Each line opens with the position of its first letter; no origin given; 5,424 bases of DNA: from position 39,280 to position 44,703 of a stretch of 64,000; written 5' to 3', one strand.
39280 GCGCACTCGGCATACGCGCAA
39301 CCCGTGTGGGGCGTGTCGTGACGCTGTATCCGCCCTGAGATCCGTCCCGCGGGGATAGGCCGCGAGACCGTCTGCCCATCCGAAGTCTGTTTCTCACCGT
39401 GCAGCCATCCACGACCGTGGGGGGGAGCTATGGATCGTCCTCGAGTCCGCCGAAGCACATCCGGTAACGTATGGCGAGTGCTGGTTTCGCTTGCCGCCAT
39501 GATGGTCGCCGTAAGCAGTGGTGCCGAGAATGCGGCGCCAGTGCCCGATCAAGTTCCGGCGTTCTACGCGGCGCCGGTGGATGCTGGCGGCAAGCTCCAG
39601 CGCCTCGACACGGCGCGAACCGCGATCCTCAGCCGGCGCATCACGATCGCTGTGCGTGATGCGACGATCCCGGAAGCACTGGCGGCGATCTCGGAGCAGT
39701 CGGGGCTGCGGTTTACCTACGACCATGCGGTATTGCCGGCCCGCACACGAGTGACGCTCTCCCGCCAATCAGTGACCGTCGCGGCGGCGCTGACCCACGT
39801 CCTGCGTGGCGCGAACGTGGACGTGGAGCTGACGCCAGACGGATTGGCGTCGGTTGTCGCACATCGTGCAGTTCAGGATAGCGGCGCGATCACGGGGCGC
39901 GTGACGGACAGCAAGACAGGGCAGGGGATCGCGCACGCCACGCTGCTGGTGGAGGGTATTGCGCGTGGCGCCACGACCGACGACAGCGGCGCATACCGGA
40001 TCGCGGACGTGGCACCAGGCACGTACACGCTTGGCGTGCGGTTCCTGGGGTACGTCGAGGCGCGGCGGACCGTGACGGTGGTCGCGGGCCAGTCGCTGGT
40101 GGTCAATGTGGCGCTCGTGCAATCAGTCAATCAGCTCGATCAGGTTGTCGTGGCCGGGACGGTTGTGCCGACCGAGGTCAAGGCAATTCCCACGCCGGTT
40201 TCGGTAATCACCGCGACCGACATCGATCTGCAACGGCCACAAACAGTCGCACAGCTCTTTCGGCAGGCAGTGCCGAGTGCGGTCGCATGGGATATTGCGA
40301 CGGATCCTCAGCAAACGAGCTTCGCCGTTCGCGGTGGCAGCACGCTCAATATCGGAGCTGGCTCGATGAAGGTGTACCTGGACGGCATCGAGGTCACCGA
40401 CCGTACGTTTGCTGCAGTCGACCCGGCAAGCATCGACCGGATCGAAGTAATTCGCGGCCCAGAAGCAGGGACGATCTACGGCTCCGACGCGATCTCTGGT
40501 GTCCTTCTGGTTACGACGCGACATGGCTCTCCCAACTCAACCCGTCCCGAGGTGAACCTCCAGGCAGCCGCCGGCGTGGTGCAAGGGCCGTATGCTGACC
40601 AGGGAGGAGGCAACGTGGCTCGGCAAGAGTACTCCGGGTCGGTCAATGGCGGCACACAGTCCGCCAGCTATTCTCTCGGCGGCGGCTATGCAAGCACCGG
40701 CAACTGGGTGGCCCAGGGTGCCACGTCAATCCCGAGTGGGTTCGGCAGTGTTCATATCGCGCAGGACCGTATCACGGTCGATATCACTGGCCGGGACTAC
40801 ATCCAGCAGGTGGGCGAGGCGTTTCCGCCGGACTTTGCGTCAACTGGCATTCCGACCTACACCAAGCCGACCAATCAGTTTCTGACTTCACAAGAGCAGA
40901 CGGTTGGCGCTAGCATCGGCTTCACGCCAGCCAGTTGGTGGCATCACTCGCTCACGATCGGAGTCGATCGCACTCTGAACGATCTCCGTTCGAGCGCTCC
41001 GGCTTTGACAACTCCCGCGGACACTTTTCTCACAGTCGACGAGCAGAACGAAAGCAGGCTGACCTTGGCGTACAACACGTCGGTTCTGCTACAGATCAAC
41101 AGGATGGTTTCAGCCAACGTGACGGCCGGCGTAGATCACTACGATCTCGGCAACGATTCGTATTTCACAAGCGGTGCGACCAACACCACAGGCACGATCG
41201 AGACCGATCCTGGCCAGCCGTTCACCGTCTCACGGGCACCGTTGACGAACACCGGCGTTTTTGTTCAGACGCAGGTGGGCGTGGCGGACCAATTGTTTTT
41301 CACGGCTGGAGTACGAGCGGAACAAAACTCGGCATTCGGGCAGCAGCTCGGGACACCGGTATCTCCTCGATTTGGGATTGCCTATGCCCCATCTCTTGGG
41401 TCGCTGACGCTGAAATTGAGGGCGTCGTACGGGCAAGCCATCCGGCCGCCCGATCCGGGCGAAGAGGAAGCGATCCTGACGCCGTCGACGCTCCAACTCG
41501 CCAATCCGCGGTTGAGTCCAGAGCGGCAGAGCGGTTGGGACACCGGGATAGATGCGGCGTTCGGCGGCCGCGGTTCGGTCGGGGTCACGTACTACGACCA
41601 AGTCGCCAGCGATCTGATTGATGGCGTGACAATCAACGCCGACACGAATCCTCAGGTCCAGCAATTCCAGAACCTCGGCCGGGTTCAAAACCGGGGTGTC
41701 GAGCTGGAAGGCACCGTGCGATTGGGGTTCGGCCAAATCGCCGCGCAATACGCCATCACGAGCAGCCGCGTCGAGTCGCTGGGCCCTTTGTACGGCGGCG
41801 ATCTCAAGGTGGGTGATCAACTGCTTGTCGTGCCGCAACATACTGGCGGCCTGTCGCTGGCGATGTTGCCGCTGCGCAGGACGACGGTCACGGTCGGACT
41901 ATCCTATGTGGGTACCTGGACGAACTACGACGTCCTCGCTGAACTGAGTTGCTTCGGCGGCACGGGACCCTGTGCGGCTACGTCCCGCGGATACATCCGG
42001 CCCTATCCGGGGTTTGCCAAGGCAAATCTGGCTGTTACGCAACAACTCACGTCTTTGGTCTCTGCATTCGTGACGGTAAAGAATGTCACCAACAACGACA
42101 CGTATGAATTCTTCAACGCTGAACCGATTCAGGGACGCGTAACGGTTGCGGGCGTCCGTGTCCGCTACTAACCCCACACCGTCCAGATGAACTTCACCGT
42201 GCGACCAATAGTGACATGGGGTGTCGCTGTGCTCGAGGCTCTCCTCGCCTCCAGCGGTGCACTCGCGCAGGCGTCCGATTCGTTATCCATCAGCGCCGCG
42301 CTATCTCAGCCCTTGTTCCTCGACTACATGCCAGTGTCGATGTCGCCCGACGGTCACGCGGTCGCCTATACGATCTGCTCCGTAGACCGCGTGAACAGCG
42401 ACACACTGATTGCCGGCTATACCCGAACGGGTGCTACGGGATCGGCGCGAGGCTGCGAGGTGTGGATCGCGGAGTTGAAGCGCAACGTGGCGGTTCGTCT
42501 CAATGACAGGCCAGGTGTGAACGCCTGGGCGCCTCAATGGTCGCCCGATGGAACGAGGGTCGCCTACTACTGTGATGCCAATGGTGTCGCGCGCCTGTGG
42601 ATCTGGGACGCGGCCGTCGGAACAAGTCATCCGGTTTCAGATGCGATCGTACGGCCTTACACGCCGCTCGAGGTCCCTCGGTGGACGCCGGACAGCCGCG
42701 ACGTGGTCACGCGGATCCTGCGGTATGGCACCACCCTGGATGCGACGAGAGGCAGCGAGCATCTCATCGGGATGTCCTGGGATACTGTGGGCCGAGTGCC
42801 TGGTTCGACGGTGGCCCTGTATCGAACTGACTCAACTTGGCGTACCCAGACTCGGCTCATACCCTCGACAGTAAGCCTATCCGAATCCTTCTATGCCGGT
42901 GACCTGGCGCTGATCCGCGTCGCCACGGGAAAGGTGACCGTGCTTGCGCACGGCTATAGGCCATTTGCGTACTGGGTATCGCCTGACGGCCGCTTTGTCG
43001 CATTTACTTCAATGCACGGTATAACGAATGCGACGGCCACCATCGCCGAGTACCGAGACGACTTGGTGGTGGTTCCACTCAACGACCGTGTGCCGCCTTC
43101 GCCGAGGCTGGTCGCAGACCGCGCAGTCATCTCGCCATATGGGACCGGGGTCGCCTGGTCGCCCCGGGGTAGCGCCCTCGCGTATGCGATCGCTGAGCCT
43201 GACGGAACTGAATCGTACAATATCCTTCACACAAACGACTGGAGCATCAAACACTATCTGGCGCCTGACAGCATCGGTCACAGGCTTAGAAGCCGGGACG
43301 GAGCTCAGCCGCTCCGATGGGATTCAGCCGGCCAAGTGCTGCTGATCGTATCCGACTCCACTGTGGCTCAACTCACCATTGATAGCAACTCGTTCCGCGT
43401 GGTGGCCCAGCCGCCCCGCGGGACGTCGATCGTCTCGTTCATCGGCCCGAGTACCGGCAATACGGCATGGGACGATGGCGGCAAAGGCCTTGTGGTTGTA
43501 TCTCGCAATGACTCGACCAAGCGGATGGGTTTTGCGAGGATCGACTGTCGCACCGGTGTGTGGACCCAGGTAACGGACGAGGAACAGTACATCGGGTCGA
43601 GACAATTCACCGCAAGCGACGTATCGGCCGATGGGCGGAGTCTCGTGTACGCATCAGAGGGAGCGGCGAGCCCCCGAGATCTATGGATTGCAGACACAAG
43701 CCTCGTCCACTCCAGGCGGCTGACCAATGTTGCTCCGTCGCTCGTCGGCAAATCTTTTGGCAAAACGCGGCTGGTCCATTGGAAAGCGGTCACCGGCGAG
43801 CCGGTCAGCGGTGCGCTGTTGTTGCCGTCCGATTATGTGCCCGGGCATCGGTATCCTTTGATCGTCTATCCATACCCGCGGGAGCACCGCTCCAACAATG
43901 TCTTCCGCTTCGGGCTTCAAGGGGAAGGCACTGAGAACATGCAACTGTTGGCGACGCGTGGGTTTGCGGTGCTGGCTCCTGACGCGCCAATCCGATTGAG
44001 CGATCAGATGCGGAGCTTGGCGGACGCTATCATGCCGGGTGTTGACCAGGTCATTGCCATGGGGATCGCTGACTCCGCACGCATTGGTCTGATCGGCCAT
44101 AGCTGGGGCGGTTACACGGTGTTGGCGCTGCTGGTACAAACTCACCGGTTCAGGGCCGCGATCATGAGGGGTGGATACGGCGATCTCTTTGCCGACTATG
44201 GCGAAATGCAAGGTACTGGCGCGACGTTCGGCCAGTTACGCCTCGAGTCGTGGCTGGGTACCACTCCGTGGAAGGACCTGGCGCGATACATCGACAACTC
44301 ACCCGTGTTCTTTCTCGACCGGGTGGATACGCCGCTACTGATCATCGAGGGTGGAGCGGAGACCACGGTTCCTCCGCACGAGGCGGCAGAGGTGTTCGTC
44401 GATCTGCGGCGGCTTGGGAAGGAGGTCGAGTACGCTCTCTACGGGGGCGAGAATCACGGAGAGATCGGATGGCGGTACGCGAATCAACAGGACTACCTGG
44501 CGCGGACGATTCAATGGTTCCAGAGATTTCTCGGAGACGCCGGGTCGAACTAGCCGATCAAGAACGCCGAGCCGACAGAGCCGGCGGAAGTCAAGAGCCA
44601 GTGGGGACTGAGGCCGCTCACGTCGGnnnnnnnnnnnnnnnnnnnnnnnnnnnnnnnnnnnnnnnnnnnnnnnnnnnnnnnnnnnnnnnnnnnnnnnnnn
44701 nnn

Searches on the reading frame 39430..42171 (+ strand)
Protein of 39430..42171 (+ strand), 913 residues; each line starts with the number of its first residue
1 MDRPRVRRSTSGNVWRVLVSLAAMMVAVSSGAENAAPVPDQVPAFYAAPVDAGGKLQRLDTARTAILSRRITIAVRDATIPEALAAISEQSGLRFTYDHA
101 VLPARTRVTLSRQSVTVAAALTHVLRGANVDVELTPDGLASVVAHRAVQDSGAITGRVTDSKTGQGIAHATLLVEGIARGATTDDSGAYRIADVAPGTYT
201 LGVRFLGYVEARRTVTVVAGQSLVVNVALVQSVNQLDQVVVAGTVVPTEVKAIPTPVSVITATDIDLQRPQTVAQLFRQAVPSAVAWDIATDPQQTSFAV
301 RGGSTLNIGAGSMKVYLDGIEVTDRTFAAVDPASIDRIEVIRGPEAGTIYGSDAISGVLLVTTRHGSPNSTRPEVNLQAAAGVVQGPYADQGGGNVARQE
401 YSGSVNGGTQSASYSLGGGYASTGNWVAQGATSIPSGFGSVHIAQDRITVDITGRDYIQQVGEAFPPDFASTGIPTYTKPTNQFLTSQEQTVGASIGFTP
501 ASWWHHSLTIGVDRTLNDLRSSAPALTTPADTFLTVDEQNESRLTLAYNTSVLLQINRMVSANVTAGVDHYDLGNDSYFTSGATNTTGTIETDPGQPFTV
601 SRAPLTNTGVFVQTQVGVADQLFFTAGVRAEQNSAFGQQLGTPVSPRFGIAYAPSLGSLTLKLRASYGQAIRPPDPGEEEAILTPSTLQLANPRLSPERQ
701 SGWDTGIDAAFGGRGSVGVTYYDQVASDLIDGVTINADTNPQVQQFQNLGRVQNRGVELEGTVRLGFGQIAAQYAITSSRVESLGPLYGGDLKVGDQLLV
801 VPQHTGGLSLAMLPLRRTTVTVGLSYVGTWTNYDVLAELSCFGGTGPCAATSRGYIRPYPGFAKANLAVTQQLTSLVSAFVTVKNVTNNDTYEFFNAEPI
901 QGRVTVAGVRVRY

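Call 3: search_protein_families(library=pfam, proteins=[window:39430-42171:+], max_evalue=0.01)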
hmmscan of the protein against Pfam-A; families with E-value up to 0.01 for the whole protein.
window:39430-42171:+ (913 aa): 8 families
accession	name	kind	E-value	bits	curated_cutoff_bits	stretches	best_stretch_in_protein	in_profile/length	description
PF00593.30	TonB_dep_Rec_b-barrel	-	2e-38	133.8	27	1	451-886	18-436/436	TonB dependent receptor-like, beta-barrel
PF13715.12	CarbopepD_reg_2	-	1.8e-19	70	32.2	1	154-241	1-88/88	CarboxypepD_reg-like domain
PF13620.12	CarboxypepD_reg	-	1.7e-18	67.2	32.3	1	154-229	2-81/82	Carboxypeptidase regulatory-like domain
PF07715.20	Plug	-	1.8e-17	64.2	23.9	1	250-358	2-107/107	TonB-dependent Receptor Plug Domain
PF07660.19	STN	-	7.1e-06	26.2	28.4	0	69-97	14-42/52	Secretin and TonB N terminus short domain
PF08308.17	PEGA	-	0.0001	22.6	20.8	1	191-231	29-69/71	PEGA domain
PF14686.12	fn3_3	-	0.00062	19.9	24.4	1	181-222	29-72/75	Polysaccharide lyase family 4, domain II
PF14905.12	OMP_b-brl_3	-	0.005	16.4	27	0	682-764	200-279/408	Outer membrane protein beta-barrel family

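Call 4: search_protein_families(library=ncbifam, proteins=[window:39430-42171:+], max_evalue=0.01)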
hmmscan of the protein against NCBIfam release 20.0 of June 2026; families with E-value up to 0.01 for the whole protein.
window:39430-42171:+ (913 aa): 19 families
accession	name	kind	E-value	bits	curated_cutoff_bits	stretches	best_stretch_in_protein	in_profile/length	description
TIGR04056.1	OMP_RagA_SusC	subfamily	2.2e-38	132.2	368.25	2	154-383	3-221/981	SusC/RagA family TonB-linked outer membrane protein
TIGR01785.1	TonB-hemin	subfamily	4.9e-33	114.5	316.85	2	533-913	296-677/677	TonB-dependent heme/hemoglobin receptor family protein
TIGR01786.1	TonB-hemlactrns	subfamily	6.2e-23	81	323.75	2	489-889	272-684/719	TonB-dependent hemoglobin/transferrin/lactoferrin family receptor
TIGR01783.1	TonB-siderophor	subfamily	5.1e-22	78.3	223.5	2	253-413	2-156/649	TonB-dependent siderophore receptor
TIGR01779.1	TonB-B12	equivalog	2.9e-21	75.6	599.7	2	223-385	14-172/614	TonB-dependent vitamin B12 receptor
NF052345.1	S_layer_anammox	exception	8.4e-16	56.6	1400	1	141-274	1301-1434/1596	Kustd1514 family S-layer glycoprotein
NF007926.1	PRK10641.1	equivalog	6.7e-15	54.7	836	2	217-369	7-159/617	TonB-dependent vitamin B12 receptor BtuB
NF053590.1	TonB_dep_TOL0244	equivalog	1.2e-14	53.9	645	2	232-367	6-143/604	TOL_0244 family TonB-dependent receptor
NF010010.0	PRK13483.1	equivalog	8.5e-11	40.5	927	1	222-379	17-177/660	ligand-gated channel protein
NF010048.1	PRK13524.1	subfamily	5.2e-10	38.4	493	1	330-423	143-227/744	FepA family TonB-dependent siderophore receptor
NF007465.0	PRK10044.1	equivalog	1.3e-09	36.9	803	1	238-372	64-195/726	ferrichrome porin FhuA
NF010011.0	PRK13484.1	equivalog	4e-09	35.3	1197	1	222-365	16-160/682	IreA family TonB-dependent siderophore receptor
NF050067.1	TonBEntbctnRecCfrA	equivalog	2.3e-08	32.9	1200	1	213-367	3-161/698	TonB-dependent ferric enterobactin receptor CfrA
NF007478.2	PRK10064.1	equivalog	5.4e-08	31.6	745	1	227-364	21-158/663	catecholate siderophore receptor CirA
NF010651.0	PRK14050.1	equivalog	1.6e-07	29.8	884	1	240-369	66-192/730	TonB-dependent siderophore receptor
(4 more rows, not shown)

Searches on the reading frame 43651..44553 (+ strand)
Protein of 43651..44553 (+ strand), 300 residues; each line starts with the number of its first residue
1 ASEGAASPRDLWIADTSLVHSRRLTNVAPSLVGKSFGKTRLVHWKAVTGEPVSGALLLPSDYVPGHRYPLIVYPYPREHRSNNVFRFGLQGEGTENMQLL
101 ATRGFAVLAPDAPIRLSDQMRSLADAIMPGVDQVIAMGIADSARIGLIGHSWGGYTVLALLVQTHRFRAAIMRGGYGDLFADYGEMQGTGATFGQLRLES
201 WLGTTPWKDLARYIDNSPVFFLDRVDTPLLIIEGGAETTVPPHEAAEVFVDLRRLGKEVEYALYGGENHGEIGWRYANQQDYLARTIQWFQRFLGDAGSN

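Call 64: search_protein_families(library=ncbifam, proteins=[window:43651-44553:+], max_evalue=0.00001)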
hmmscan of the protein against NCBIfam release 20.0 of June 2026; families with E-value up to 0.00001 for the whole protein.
window:43651-44553:+ (300 aa): 2 families
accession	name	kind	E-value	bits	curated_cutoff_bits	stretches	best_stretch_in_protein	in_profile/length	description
NF033523.0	lasso_peptidase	equivalog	2.6e-32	112.4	400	1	2-294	340-637/638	Atxe2 family lasso peptide isopeptidase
NF053518.1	DipepPtdsDpp5Prph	equivalog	1e-11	44.1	900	1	123-294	486-654/655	dipeptidyl-peptidase Dpp5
